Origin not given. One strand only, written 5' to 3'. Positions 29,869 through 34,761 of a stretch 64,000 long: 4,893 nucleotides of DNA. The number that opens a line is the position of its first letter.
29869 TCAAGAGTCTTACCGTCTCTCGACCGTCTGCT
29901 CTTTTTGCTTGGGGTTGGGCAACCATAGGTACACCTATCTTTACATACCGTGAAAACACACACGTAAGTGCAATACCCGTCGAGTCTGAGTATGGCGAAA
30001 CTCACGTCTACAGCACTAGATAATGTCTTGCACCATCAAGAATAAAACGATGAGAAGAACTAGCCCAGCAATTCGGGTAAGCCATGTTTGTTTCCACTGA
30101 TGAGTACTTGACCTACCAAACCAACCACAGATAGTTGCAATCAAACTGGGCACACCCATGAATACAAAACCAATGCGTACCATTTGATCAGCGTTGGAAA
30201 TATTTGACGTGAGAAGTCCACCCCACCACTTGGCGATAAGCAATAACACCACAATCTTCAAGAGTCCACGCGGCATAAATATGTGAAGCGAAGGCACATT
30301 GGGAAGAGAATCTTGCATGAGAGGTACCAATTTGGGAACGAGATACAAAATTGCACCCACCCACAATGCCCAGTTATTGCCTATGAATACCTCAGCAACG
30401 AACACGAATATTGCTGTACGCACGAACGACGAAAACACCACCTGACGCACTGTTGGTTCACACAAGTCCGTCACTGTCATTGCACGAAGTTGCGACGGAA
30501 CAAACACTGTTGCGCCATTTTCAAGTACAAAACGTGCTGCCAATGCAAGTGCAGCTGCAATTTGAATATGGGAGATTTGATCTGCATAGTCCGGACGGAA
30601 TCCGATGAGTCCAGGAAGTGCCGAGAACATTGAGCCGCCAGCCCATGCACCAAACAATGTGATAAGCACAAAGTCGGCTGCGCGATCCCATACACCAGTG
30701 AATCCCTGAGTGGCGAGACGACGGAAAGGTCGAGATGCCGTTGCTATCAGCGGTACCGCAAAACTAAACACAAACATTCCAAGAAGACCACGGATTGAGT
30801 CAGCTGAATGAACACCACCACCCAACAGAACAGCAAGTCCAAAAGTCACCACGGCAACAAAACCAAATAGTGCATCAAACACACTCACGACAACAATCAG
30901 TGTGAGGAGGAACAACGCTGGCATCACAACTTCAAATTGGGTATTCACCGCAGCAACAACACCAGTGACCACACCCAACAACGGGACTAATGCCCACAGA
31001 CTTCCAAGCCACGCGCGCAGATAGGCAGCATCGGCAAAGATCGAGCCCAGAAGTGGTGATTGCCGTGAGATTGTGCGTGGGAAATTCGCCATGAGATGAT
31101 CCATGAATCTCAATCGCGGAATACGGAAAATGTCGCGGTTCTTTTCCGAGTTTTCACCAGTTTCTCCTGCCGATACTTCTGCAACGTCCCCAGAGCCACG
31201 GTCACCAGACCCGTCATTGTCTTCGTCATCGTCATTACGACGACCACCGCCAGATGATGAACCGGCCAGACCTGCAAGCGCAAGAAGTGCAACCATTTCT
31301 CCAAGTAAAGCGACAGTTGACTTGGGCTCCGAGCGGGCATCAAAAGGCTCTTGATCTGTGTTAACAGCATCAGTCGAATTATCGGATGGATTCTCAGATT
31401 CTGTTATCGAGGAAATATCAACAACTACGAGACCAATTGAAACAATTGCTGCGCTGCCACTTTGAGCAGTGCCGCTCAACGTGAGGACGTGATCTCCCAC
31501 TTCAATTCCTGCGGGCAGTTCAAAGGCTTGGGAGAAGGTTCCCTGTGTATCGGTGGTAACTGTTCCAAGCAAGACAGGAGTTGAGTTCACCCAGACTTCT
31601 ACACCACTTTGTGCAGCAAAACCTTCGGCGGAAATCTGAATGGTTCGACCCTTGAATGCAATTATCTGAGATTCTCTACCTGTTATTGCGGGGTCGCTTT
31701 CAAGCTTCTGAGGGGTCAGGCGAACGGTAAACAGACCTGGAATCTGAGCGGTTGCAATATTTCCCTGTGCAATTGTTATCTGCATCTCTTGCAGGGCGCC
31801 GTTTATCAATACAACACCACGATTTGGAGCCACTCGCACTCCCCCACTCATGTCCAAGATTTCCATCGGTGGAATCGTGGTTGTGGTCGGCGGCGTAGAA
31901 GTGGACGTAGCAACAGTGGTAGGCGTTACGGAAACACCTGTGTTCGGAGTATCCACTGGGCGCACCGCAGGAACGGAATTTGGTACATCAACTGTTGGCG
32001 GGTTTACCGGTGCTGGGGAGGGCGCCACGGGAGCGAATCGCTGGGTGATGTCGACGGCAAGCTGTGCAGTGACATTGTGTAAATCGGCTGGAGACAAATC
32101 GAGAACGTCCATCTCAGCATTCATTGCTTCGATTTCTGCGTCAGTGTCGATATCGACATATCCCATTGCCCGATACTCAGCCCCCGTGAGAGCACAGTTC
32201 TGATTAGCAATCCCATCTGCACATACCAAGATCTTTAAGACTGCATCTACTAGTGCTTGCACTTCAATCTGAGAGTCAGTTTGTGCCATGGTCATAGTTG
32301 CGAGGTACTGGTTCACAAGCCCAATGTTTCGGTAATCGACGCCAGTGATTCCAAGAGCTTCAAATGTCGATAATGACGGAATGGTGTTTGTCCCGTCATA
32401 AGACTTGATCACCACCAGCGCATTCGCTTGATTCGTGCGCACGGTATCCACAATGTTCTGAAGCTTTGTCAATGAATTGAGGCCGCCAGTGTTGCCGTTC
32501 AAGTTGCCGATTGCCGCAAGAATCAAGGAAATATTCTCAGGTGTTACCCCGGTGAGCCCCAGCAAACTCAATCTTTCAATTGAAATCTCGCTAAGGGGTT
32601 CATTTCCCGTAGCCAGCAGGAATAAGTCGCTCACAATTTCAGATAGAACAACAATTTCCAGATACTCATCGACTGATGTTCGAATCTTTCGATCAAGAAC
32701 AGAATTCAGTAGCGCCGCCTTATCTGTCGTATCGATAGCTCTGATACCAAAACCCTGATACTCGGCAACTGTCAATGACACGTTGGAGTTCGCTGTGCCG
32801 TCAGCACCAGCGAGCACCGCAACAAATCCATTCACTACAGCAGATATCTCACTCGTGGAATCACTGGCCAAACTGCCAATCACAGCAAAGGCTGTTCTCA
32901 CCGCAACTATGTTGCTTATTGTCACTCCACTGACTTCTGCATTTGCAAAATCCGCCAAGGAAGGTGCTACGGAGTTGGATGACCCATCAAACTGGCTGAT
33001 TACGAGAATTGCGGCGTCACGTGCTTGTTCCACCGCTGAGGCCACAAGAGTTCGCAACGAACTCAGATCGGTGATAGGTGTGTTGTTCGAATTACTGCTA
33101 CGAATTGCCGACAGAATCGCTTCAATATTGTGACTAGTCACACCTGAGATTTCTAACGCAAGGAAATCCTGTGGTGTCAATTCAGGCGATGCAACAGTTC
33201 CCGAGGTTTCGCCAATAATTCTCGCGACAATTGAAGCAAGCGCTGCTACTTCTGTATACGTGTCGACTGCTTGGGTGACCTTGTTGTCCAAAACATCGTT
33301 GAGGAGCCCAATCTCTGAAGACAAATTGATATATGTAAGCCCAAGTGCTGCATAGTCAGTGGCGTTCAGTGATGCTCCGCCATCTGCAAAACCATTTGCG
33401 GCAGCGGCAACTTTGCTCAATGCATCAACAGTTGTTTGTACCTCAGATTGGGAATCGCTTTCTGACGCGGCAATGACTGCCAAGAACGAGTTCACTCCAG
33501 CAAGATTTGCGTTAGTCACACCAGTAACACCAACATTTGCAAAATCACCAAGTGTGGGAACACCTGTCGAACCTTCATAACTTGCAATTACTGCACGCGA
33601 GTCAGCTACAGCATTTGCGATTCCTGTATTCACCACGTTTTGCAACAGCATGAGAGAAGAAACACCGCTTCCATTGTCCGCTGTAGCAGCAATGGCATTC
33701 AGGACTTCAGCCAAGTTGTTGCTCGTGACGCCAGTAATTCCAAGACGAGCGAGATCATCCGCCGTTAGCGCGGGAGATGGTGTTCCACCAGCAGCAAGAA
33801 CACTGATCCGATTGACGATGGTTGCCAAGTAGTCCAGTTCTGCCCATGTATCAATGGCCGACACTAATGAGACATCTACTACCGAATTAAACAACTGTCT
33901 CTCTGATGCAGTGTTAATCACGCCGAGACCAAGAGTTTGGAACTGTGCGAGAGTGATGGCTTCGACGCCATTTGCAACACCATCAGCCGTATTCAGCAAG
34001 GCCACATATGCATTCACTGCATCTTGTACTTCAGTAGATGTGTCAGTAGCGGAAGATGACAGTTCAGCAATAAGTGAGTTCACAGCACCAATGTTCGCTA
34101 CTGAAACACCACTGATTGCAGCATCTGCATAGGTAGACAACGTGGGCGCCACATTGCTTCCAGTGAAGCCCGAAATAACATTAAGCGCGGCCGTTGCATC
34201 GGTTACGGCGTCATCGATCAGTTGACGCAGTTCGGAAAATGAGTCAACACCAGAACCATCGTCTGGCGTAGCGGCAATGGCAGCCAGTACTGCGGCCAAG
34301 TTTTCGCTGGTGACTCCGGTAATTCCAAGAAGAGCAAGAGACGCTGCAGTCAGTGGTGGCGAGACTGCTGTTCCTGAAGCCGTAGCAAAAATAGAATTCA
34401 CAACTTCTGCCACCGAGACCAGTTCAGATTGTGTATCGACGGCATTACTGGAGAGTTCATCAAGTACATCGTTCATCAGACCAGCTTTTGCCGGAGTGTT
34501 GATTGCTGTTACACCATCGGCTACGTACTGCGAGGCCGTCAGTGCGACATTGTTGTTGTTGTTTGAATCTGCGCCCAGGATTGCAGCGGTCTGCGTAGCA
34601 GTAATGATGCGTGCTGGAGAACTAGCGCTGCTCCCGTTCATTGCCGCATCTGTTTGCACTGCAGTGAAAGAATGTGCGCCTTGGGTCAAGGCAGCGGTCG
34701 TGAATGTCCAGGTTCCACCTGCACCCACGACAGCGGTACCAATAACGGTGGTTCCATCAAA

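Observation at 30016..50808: One uninterrupted 20.8-kb ORF (6,930 codons) encoding a protease-headed, membrane-rooted surface megaprotein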

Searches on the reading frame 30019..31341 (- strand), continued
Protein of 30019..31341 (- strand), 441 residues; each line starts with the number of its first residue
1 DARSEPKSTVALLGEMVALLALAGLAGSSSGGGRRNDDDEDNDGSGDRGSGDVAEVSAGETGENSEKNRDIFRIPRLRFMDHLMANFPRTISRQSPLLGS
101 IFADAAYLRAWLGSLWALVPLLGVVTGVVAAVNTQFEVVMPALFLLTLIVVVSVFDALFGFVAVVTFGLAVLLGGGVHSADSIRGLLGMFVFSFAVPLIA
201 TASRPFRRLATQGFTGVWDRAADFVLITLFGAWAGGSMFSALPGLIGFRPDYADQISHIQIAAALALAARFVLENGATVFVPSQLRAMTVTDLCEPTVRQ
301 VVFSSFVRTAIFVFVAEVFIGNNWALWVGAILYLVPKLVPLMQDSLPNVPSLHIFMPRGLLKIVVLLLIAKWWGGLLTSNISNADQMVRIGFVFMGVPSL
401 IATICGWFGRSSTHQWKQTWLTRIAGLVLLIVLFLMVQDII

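Call 54: search_protein_families(library=pfam, alignment_id=A5, max_evalue=0.001)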
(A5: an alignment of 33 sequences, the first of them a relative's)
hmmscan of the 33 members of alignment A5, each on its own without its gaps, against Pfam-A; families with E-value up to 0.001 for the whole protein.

A. member 1, P0248 (1307 aa): 2 families
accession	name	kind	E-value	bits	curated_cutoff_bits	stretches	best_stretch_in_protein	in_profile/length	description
PF13753.12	SWM_repeat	-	1.9e-56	188.7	27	4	40-121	1-85/86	Putative flagellar system-associated repeat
PF00415.24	RCC1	-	9.5e-06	26.5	21.7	1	4-34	2-32/50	Regulator of chromosome condensation (RCC1) repeat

B. families by the number of members that match (of 33 scanned): 40 families (the first 25 are shown)
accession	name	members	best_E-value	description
PF19077.6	Big_13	10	2.4e-113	Bacterial Ig-like domain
PF00041.27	fn3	10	1e-102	Fibronectin type III domain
PF25059.1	FN3_DSCAM-DSCAML_C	9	2.2e-45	DSCAM/DSCAML C-terminal Fn3-like domain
PF12810.13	ALK_LTK_GRD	8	3.2e-24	ALK/LTK, Glycine-rich domain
PF16656.11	Pur_ac_phosph_N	7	2.1e-25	Purple acid Phosphatase, N-terminal domain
PF16640.11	Big_3_5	6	2.7e-37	Bacterial Ig-like domain (group 3)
PF21722.4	Gly_rich_2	4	6.4e-10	Glycine-rich domain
PF13753.12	SWM_repeat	3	4.1e-59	Putative flagellar system-associated repeat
PF18887.5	MBG_3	3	8e-48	MBG domain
PF00415.24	RCC1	3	2.8e-42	Regulator of chromosome condensation (RCC1) repeat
PF01108.23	Tissue_fac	3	4.5e-21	Tissue factor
PF24238.1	CDGP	3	1.3e-15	CDGP domain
PF06119.19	NIDO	3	6.9e-09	Nidogen-like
PF16323.11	DUF4959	3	2.1e-06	Domain of unknown function (DUF4959)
PF25390.1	WD40_RLD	2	5.4e-64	RCC1-like domain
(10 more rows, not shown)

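Call 65: list_cluster_members(proteins=[P0347, P0252, P0255, P0313, P0387, P0249, P0274, P0286, P0317, P0375])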
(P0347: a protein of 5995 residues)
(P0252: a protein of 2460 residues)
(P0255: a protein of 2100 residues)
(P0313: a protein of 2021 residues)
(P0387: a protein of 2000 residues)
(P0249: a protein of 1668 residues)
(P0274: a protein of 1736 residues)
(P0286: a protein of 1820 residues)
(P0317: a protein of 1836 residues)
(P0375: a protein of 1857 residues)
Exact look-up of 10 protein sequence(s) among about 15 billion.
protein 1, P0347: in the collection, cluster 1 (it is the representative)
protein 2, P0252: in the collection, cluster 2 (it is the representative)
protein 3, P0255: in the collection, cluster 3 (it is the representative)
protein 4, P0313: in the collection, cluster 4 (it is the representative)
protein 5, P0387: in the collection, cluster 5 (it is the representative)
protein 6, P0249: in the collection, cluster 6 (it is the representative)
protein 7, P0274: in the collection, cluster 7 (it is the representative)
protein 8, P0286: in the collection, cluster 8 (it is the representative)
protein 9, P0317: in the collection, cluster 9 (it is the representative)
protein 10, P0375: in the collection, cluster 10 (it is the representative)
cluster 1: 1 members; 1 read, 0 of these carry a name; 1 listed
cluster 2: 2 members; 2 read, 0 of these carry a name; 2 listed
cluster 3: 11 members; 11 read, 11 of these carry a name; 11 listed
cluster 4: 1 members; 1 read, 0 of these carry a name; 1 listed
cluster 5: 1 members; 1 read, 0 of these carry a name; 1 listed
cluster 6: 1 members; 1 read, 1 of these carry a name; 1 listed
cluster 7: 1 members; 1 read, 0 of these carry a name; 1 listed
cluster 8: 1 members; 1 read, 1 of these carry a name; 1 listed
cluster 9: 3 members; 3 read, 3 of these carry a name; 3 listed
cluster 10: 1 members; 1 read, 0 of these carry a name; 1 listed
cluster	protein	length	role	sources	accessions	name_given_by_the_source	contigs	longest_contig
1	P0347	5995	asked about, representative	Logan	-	-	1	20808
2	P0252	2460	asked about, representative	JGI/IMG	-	-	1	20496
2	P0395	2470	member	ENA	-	-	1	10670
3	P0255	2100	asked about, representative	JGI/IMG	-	hypothetical protein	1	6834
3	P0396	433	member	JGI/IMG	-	hypothetical protein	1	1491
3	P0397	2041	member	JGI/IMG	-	hypothetical protein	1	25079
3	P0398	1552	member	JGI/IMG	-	hypothetical protein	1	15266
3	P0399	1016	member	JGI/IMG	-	hypothetical protein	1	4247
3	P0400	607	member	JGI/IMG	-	hypothetical protein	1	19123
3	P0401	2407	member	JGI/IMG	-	hypothetical protein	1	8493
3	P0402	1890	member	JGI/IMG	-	hypothetical protein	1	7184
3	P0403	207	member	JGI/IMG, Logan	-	hypothetical protein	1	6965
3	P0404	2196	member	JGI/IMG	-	hypothetical protein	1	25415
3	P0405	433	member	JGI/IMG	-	hypothetical protein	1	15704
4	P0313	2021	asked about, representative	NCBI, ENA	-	-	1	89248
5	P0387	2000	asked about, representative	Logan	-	-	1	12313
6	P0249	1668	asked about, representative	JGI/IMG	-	uncharacterized repeat protein (TIGR02059 family)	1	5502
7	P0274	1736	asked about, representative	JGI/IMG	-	-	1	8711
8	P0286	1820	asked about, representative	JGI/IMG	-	hypothetical protein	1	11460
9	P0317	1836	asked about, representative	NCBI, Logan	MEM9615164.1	MAG: FG-GAP-like repeat-containing protein [Actinomycetota bacterium]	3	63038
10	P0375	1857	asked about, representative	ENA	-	-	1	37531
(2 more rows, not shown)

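Call 67: find_encoding_contigs(protein=P0057, flank=10000, max_places=3)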
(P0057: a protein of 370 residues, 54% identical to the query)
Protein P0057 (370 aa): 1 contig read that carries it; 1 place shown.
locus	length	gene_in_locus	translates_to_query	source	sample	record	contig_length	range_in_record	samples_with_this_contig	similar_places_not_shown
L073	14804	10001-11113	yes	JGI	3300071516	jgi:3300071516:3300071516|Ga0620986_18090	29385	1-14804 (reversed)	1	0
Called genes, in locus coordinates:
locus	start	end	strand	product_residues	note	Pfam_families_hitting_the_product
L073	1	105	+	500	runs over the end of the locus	PF12810:ALK_LTK_GRD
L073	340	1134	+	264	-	-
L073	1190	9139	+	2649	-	PF19078:Big_12, PF17936:Big_6 (weak), PF19077:Big_13, PF13750:Big_3_3 (weak), PF19077:Big_13, PF17936:Big_6, PF19077:Big_13, PF17936:Big_6, +1 more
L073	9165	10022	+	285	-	-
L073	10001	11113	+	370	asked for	-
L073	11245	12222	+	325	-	PF01391:Collagen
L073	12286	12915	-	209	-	PF00440:TetR_N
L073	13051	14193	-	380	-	PF09587:PGA_cap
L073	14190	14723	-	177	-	PF10604:Polyketide_cyc2 (weak)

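Call 77: search_protein_families(library=phrogs, proteins=[window:30019-31341:-], max_evalue=0.01)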
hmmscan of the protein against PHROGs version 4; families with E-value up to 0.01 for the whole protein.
window:30019-31341:- (441 aa): 0 families

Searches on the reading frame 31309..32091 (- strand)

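Call 9: search_protein_families(library=pfam, proteins=[window:31309-32091:-], max_evalue=10)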
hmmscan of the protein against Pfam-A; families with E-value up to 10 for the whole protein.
window:31309-32091:- (261 aa): 1 family
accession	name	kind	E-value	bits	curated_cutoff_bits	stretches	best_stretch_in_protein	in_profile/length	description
PF21226.3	MalQ_N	-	0.037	14.8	24.1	1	175-217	46-88/91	MalQ N-terminal beta sandwich domain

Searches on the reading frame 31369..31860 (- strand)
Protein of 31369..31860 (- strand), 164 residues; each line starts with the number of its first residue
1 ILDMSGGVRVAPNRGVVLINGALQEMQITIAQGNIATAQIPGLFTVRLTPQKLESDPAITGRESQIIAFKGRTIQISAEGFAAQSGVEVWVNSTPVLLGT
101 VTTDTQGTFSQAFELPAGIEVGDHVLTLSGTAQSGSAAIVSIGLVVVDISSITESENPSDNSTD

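Call 66: search_protein_families(library=pfam, proteins=[window:31369-31860:-], max_evalue=10)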
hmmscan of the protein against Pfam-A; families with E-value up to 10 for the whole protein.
window:31369-31860:- (164 aa): 1 family
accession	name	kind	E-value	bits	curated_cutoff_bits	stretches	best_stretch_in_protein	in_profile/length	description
PF21226.3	MalQ_N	-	0.022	15.6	24.1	1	97-140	45-88/91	MalQ N-terminal beta sandwich domain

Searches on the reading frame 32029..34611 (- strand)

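Call 9: search_protein_families(library=pfam, proteins=[window:32029-34611:-], max_evalue=10)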
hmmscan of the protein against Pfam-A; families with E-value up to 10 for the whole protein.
window:32029-34611:- (861 aa): 5 families
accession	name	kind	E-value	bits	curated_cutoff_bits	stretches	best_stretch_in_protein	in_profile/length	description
PF17243.7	POTRA_TamA_1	-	0.0099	16.4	26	0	97-143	4-48/74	POTRA domain TamA domain 1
PF12688.13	TPR_5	-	0.041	14.6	24.2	1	170-214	47-91/119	Tetratrico peptide repeat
PF14165.11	YtzH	-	0.044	14.6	27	0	429-465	2-38/86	YtzH-like protein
PF22364.1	VID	-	0.49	10.7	27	2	754-785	25-56/64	VirG insertion domain (VID)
PF03958.22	Secretin_N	-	1.2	9.8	28.2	1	452-542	8-64/69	Bacterial type II/III secretion system short domain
